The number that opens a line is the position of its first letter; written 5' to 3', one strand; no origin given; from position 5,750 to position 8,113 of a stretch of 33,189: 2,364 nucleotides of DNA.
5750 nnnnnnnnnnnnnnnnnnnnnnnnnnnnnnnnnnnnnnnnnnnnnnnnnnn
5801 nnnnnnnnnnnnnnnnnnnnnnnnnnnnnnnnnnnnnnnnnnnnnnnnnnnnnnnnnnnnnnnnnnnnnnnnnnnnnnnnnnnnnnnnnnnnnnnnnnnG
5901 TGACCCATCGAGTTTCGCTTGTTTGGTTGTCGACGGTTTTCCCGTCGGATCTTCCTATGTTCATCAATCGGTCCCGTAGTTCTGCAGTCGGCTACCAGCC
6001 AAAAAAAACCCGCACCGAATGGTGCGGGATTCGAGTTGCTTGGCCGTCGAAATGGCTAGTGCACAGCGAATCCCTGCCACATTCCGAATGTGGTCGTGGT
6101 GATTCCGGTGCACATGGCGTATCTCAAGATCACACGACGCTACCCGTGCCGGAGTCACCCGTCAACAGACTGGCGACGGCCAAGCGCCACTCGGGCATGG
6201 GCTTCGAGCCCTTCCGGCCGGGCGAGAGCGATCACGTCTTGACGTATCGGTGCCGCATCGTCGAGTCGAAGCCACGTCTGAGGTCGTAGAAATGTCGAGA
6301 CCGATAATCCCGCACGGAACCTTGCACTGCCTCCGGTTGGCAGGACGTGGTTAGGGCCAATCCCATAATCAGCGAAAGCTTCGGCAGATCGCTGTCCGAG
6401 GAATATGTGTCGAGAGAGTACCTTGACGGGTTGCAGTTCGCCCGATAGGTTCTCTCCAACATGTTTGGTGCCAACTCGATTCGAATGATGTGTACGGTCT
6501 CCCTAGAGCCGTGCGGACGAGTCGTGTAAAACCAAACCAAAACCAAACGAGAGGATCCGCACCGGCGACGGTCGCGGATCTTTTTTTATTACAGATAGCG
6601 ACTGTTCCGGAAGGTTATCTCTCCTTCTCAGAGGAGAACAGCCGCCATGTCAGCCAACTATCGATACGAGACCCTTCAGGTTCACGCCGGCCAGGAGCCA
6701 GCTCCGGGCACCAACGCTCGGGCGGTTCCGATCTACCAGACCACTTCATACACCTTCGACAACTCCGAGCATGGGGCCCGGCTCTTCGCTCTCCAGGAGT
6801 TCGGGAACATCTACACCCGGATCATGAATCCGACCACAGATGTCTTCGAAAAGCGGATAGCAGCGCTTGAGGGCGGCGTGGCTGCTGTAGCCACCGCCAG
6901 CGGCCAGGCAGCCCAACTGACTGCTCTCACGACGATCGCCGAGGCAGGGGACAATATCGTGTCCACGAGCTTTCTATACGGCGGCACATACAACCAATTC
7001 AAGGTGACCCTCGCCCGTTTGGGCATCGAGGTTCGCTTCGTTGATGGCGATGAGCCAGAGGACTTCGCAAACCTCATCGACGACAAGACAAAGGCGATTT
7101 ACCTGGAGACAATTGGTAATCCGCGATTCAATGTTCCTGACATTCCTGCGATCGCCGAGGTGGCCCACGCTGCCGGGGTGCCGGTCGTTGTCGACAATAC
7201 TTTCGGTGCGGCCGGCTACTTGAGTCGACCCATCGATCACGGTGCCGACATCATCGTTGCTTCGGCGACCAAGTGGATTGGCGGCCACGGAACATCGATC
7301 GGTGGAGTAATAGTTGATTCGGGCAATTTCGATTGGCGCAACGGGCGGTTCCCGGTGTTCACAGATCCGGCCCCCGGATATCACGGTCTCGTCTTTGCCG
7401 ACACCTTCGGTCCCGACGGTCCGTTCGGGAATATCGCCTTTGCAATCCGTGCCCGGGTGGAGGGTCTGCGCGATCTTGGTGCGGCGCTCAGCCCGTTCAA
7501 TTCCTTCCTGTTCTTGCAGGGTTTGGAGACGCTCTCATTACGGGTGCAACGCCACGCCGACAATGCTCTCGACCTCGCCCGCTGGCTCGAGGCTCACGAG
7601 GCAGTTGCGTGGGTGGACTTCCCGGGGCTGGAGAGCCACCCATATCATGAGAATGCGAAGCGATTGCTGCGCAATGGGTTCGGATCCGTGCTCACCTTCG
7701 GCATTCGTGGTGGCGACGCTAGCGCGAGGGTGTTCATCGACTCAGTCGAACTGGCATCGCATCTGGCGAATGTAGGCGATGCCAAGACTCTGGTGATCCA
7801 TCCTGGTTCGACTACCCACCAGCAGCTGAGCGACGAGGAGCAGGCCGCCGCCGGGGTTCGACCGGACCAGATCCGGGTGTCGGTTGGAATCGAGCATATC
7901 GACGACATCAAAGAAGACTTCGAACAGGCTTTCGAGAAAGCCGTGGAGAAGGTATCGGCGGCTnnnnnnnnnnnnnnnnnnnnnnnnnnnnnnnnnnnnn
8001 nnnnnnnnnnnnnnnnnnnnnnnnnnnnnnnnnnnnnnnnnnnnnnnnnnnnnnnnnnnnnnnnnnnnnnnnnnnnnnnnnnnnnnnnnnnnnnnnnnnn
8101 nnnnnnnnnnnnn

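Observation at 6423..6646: Leaderless Met-Met-Cys leader ORF with built-in antiterminator and strong terminator upstream of metY-metX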

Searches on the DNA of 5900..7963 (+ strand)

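Call 4: search_rna_families(source=window, start=5900, end=6750, threshold=evalue, max_evalue=10, show_alignments=3)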
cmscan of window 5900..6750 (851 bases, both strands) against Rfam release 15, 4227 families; matches with E-value up to 10: 9.
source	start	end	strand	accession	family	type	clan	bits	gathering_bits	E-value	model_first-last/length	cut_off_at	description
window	6550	6592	+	RF00489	ctRNA_p42d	Gene; antisense;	-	21.7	50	0.053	1-46/46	no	ctRNA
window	6002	6098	-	RF00512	Leu_leader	Cis-reg; leader;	-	21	50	0.1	1-148/148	no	Leucine operon leader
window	5918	6031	+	RF00512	Leu_leader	Cis-reg; leader;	-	17.5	50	0.79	1-148/148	no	Leucine operon leader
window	6137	6209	+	RF02025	mir-3017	Gene; miRNA;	-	17.1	51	2.9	1-70/70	no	mir-3017 microRNA precursor family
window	5975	6031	+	RF01393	isrJ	Gene; sRNA;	-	16.7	37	2.5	1-75/75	no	isrJ Hfq binding RNA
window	5994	6063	-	RF00519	suhB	Gene; sRNA;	CL00108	15.7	41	2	1-77/77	no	Makes More Granules Regulator RNA (mmgR)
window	6005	6094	-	RF00014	DsrA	Gene; sRNA;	-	14.3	60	8.3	1-85/85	no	DsrA RNA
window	6001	6069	-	RF02837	anti-hemB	Gene; sRNA;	-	12.2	49.5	7.4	1-81/81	no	Burkholderia RNA 7 (anti-hemB)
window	6141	6193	-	RF01119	sR32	Gene; snRNA; snoRNA; CD-box;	-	10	40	7.2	1-57/57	no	Small nucleolar RNA sR32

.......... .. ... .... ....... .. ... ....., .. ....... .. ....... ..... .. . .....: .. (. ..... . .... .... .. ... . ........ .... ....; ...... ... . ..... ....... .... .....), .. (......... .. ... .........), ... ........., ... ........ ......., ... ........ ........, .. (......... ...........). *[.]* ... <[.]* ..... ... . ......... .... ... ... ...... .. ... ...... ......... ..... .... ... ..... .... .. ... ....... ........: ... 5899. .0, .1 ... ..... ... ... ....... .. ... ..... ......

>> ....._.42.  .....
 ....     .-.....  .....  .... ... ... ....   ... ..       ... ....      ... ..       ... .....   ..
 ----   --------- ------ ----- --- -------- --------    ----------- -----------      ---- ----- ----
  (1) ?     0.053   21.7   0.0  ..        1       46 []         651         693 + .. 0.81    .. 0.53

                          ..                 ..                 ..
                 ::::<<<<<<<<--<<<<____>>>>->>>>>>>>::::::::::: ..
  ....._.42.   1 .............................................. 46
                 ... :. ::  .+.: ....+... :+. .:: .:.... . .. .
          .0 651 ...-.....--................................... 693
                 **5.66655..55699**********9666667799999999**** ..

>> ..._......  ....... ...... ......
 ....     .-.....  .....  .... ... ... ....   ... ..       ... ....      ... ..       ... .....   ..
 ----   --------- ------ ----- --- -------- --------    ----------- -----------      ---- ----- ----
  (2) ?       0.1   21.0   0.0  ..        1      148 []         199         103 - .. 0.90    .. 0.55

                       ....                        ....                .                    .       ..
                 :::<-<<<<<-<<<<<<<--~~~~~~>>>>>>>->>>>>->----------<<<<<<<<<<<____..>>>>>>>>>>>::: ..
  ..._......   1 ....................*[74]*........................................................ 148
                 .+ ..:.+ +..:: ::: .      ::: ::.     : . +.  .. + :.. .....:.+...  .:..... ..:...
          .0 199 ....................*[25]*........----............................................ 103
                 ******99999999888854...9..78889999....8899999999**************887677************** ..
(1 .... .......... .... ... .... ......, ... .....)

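Call 43: search_rna_families(sources=[L008, L009, L010, L016, L002, L011, L012, L014, L018, L024, L035, L052, L078, L079, L001], threshold=gathering)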
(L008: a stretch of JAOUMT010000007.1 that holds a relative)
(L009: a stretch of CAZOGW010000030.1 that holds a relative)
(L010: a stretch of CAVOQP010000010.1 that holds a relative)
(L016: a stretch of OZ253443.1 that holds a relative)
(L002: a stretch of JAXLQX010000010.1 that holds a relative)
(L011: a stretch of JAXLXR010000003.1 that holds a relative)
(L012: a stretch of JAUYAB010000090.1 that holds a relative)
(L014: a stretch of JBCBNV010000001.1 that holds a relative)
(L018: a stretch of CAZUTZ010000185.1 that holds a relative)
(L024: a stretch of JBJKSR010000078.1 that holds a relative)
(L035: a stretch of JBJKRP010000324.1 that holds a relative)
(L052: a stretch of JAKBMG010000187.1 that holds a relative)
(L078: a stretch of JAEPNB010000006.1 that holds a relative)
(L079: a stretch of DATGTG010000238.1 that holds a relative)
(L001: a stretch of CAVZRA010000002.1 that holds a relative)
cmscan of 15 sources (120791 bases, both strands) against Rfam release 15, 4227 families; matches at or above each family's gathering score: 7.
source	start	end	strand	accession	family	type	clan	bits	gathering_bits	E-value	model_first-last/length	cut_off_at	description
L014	3709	3824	+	RF00162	SAM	Cis-reg; riboswitch;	CL00012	79.3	44.4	9.9e-17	1-108/108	no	SAM riboswitch aptamer (S box leader)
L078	3784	3908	+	RF00162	SAM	Cis-reg; riboswitch;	CL00012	75.1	44.4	1.6e-15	1-108/108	no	SAM riboswitch aptamer (S box leader)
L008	3758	3840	+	RF00162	SAM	Cis-reg; riboswitch;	CL00012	74.2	44.4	3e-15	1-108/108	no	SAM riboswitch aptamer (S box leader)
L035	1985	2113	+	RF00162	SAM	Cis-reg; riboswitch;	CL00012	72.4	44.4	9.6e-15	1-108/108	no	SAM riboswitch aptamer (S box leader)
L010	3577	3665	+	RF00162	SAM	Cis-reg; riboswitch;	CL00012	71.2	44.4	2.3e-14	1-108/108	no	SAM riboswitch aptamer (S box leader)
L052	3751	3876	+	RF00162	SAM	Cis-reg; riboswitch;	CL00012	67.7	44.4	2.4e-13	1-108/108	no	SAM riboswitch aptamer (S box leader)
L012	3754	3879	+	RF00162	SAM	Cis-reg; riboswitch;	CL00012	60.1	44.4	3.7e-11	1-108/108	no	SAM riboswitch aptamer (S box leader)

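Call 58: build_rna_model(alignment_id=A2)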
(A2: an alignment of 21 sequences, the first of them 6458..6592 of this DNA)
Model R1 built from alignment A2 (21 sequences, 146 columns); structure: RNAalifold consensus.
model positions 135; base pairs 18; branch points 1; effective number of sequences 3.37; information 0.59 bits per position. Calibrated on 0.2 Mb of random sequence (short: E-values are rough).
structure used (alignment columns):
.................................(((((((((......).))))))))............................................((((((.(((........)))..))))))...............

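Call 59: search_with_rna_model(model_id=R1, sources=[window, L002, L003, L004, L005, L006, L007, L008, L009, L010, L011, L012, L013, L014, L015, L016, L017, L018, L019, L020, L021, L022, L023, L024, L025, L026, L027, L028, L029, L030, L031, L032, L033, L034, L035, L036, L037, L038, L039, L040, L041, L042, L043, L044, L045, L046, L047, L048, L049, L050, L051, L052, L053, L054, L055, L056, L057, L058, L059, L060, L061, L062, L063, L064, L065, L066, L067, L068, L069, L070, L071, L072, L073, L074, L075, L076, L077, L078, L079, L080, L001], max_evalue=1)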
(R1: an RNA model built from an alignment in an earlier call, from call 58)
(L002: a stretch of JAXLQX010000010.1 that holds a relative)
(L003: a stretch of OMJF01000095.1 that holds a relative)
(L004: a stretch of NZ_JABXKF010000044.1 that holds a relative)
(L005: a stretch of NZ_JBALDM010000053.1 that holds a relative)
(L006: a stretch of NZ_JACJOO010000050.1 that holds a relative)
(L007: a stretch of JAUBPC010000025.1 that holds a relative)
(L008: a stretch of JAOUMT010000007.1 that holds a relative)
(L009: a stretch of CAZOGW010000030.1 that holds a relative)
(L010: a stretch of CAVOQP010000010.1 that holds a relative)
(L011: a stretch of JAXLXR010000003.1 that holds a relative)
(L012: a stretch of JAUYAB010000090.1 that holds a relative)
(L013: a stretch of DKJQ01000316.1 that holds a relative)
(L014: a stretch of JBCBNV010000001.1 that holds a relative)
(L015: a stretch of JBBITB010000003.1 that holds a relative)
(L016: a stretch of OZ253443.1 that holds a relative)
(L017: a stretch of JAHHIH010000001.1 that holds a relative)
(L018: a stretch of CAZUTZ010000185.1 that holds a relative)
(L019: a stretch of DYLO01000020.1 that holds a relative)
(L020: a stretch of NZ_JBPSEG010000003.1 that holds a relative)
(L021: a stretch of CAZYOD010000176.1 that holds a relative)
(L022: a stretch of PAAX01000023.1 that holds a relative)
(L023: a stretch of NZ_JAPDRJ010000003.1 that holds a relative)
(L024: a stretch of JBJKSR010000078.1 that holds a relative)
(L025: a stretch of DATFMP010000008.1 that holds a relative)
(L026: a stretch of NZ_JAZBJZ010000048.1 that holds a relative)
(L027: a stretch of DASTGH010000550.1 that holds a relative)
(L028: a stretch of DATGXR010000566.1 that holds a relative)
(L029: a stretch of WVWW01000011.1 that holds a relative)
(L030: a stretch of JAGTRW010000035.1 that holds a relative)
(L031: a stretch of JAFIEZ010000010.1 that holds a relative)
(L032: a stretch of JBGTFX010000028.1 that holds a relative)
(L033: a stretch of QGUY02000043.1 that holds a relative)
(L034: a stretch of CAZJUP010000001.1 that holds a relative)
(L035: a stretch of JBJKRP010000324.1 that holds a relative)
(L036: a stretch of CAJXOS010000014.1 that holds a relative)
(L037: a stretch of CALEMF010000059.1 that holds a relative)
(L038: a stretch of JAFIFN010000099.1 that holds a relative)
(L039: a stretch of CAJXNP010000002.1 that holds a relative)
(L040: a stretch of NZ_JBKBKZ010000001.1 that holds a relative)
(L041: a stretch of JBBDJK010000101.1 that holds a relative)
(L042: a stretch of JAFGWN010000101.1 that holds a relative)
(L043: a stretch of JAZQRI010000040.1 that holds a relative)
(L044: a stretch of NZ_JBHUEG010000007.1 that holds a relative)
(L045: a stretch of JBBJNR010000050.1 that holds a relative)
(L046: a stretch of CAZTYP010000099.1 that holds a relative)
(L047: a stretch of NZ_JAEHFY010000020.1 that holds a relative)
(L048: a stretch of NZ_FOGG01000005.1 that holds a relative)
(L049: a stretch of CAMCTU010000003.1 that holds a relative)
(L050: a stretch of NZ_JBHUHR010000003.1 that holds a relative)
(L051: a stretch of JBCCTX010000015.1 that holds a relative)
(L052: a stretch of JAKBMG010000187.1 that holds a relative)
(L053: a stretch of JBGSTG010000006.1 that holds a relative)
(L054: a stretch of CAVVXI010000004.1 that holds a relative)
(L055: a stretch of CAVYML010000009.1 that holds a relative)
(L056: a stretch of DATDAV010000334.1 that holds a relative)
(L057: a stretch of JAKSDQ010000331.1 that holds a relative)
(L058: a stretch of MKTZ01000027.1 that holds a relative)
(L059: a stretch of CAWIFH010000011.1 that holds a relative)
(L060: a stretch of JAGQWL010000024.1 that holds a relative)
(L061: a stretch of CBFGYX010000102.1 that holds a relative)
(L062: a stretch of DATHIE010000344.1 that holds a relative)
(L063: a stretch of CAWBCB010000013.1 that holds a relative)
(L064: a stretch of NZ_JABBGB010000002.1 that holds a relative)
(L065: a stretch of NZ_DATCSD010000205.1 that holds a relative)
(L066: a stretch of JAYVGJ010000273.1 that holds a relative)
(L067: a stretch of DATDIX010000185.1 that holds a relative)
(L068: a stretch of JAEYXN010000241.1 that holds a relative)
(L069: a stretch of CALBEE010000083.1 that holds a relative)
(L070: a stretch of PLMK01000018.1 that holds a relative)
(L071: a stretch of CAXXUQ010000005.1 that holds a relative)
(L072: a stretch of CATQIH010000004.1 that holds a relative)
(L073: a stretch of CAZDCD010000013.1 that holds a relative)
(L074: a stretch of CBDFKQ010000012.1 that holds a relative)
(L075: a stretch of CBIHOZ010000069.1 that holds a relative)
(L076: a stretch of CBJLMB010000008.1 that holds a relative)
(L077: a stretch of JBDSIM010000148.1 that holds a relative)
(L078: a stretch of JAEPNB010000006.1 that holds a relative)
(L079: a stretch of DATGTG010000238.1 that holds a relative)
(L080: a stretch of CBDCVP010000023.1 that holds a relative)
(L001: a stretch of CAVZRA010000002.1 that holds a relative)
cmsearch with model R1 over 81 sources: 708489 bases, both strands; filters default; matches with E-value up to 1: 8.
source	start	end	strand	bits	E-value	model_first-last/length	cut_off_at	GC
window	6458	6590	+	127.6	3.4e-29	1-135/135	no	0.5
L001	3818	3953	+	126.4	7.1e-29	1-135/135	no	0.56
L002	3805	3921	+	23.9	0.0021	1-135/135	no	0.62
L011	3820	3951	+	23.9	0.0021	1-135/135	no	0.64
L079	293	447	+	22.7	0.0042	1-135/135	no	0.53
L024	3762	3883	+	20.3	0.017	1-135/135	no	0.61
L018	2173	2307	+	16.6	0.13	1-135/135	no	0.58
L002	3873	3990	-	13.7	0.72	1-135/135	no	0.69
